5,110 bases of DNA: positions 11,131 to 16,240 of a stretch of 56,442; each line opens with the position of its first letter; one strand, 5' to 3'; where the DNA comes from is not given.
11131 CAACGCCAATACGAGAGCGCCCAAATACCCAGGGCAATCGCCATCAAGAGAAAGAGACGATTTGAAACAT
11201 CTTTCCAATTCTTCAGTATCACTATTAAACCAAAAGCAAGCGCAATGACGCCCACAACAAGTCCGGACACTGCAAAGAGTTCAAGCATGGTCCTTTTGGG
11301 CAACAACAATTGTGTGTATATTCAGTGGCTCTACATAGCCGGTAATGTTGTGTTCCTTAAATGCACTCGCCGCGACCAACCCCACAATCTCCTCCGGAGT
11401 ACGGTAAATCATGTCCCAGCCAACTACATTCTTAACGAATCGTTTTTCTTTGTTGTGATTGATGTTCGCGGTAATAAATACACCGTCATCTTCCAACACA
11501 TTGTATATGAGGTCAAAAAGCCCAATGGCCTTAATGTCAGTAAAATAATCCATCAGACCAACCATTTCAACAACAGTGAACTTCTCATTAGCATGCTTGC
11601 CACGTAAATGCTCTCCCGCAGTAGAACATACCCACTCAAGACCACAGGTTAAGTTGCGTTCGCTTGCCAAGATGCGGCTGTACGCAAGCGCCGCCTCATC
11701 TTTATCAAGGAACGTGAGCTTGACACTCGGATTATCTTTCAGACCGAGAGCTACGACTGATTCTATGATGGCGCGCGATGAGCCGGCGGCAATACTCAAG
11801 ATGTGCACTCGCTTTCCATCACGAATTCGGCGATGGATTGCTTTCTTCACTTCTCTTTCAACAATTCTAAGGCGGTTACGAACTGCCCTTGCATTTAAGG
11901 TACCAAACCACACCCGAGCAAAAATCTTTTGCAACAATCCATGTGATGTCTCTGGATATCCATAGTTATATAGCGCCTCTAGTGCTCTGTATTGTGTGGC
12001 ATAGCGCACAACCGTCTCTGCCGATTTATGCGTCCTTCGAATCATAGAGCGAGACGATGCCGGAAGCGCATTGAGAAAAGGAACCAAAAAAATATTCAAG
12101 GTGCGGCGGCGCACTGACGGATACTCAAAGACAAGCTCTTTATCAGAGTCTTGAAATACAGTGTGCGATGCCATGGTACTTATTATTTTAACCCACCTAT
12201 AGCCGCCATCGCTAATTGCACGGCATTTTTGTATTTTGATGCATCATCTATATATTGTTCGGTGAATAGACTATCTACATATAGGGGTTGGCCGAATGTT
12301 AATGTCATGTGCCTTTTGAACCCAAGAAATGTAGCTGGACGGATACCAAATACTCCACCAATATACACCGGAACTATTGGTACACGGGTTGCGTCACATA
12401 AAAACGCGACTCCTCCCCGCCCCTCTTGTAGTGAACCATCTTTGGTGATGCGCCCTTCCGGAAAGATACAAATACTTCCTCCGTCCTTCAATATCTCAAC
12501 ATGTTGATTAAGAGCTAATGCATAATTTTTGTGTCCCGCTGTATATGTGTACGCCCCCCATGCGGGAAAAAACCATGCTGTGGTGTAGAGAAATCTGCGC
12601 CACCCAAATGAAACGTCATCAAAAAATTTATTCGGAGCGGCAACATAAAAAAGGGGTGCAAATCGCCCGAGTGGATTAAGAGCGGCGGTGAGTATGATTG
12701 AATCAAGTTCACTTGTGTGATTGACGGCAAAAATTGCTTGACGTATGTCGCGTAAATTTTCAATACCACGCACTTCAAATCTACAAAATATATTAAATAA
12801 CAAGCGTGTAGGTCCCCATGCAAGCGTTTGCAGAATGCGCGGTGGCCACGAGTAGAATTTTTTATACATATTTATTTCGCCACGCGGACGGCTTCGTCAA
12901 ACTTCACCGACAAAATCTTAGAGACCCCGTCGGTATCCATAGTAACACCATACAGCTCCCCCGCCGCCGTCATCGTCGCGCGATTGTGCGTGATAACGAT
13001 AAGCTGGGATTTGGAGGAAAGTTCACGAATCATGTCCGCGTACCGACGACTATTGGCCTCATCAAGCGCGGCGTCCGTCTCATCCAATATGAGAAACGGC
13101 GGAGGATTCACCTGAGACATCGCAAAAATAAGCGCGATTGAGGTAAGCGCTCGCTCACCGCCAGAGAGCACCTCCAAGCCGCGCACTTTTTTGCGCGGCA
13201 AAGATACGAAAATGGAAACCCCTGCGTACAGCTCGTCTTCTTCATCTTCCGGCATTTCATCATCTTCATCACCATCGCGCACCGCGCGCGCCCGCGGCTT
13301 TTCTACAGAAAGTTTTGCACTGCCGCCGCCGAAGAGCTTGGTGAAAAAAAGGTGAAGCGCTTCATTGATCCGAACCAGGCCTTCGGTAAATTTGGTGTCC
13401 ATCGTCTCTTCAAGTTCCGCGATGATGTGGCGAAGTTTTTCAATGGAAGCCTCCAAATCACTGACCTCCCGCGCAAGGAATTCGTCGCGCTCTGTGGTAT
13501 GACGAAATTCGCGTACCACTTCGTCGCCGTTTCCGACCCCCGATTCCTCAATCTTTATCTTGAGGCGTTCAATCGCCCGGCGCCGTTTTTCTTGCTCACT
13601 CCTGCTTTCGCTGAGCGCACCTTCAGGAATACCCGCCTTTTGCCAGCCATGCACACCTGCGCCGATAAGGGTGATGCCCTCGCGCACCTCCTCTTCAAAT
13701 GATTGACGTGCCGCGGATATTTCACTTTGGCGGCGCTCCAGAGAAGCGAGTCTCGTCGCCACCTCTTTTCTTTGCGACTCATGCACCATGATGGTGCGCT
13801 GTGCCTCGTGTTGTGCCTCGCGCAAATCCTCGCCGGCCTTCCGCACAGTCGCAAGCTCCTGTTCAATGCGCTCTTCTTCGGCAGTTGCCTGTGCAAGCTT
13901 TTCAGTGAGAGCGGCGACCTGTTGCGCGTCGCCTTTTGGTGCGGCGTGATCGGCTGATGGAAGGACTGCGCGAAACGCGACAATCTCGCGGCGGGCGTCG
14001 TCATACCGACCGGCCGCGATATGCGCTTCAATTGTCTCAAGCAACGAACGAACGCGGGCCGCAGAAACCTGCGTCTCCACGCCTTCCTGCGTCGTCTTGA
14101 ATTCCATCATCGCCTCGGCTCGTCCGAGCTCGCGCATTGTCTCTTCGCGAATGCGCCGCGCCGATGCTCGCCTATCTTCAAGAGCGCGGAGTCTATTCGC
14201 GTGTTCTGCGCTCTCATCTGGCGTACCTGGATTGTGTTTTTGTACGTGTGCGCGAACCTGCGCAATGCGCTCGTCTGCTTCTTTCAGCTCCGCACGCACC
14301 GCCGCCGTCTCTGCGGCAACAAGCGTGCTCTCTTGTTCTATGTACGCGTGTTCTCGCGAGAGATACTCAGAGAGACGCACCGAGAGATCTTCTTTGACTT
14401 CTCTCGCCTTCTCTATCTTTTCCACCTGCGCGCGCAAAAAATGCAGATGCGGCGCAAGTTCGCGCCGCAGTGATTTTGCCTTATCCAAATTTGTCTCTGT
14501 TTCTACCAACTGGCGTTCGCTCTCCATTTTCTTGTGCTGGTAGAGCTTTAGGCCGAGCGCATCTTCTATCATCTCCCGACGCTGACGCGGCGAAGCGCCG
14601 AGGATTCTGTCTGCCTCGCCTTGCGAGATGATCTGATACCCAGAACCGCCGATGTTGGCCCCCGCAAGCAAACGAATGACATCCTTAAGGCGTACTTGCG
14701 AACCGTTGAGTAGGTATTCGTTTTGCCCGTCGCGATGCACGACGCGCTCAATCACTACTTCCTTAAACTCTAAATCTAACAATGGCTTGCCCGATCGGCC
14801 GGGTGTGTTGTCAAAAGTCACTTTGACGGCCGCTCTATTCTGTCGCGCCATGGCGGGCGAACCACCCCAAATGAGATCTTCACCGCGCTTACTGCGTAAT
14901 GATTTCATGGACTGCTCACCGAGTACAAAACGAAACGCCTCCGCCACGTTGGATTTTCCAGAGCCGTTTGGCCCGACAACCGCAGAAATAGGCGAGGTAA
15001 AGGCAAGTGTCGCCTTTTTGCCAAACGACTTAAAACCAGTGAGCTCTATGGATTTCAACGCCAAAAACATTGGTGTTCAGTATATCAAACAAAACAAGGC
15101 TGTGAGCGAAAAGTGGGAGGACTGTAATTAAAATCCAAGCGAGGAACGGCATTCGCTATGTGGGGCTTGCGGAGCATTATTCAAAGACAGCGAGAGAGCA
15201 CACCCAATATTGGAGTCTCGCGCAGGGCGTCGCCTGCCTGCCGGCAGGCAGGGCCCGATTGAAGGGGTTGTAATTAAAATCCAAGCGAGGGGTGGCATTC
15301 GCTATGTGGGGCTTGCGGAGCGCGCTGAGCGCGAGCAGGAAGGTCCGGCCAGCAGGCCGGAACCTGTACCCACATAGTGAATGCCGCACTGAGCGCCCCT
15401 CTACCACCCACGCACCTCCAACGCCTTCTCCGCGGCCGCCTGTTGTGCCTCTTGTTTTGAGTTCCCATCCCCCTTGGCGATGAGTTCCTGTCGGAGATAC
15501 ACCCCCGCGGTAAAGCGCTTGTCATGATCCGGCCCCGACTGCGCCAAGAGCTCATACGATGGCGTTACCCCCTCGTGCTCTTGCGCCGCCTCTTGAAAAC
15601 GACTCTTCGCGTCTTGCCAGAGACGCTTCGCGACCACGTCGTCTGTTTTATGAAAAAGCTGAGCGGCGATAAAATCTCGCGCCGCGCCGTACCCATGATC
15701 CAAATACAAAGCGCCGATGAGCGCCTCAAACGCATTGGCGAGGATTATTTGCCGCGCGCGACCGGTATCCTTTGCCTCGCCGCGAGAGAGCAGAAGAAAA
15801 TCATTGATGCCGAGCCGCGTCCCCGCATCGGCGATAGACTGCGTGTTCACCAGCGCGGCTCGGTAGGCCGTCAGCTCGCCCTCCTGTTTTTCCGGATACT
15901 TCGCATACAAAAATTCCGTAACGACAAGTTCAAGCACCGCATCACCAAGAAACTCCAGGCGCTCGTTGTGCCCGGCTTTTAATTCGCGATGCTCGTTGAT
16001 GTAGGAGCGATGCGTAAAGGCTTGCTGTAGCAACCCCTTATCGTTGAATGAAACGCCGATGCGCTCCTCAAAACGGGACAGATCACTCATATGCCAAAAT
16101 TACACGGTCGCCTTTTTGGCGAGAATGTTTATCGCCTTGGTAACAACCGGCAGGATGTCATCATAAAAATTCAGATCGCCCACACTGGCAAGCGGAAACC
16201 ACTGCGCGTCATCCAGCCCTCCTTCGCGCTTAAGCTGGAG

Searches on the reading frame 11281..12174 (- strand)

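Call 35: search_protein_families(library=pfam, proteins=[window:11281-12174:-], max_evalue=0.001)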
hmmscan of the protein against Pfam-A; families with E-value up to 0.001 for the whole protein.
window:11281-12174:- (297 aa): 1 family
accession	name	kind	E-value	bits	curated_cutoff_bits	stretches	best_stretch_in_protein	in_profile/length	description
PF12147.14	Methyltransf_20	-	1.7e-10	41.1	21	1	69-294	81-309/309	Putative methyltransferase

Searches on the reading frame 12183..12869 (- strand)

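Call 35: search_protein_families(library=pfam, proteins=[window:12183-12869:-], max_evalue=0.001)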
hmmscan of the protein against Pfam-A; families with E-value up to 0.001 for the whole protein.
window:12183-12869:- (228 aa): 1 family
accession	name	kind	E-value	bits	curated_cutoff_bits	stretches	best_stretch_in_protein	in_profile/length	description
PF01553.26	Acyltransferase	-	4.5e-19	69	23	1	30-170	1-131/132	Acyltransferase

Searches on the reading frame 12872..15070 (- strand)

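Call 15: search_protein_families(library=pfam, proteins=[window:12872-15070:-], max_evalue=0.00001)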
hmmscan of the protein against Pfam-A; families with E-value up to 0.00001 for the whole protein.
window:12872-15070:- (732 aa): 4 families
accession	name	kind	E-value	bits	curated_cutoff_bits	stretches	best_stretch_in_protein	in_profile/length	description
PF02463.25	SMC_N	-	1.1e-65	221.6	40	1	5-717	2-219/220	RecF/RecN/SMC N terminal domain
PF13476.12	AAA_23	-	8.8e-16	59.6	27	1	7-203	1-194/201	AAA domain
PF13304.12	AAA_21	-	1.2e-12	49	27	0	28-72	1-48/304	AAA domain, putative AbiEii toxin, Type IV TA system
PF13175.12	AAA_15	-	8.7e-10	39.2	32.1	1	5-251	3-192/374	AAA ATPase domain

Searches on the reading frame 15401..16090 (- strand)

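Call 35: search_protein_families(library=pfam, proteins=[window:15401-16090:-], max_evalue=0.001)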
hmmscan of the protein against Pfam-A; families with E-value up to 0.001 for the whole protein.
window:15401-16090:- (229 aa): 4 families
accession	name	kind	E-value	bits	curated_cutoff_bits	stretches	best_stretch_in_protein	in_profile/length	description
PF14622.11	Ribonucleas_3_3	-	7.7e-39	133.2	35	1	17-147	1-126/128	Ribonuclease-III-like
PF00636.31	Ribonuclease_3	-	5e-26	91.9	27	1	43-133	1-102/102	Ribonuclease III domain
PF00035.32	dsrm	-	8.3e-17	62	23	1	161-225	1-64/66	Double-stranded RNA binding motif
PF22935.1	RM44_endonuclase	-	9.9e-14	52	27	1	3-128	5-139/139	Large ribosomal subunit protein mL44, endonuclease domain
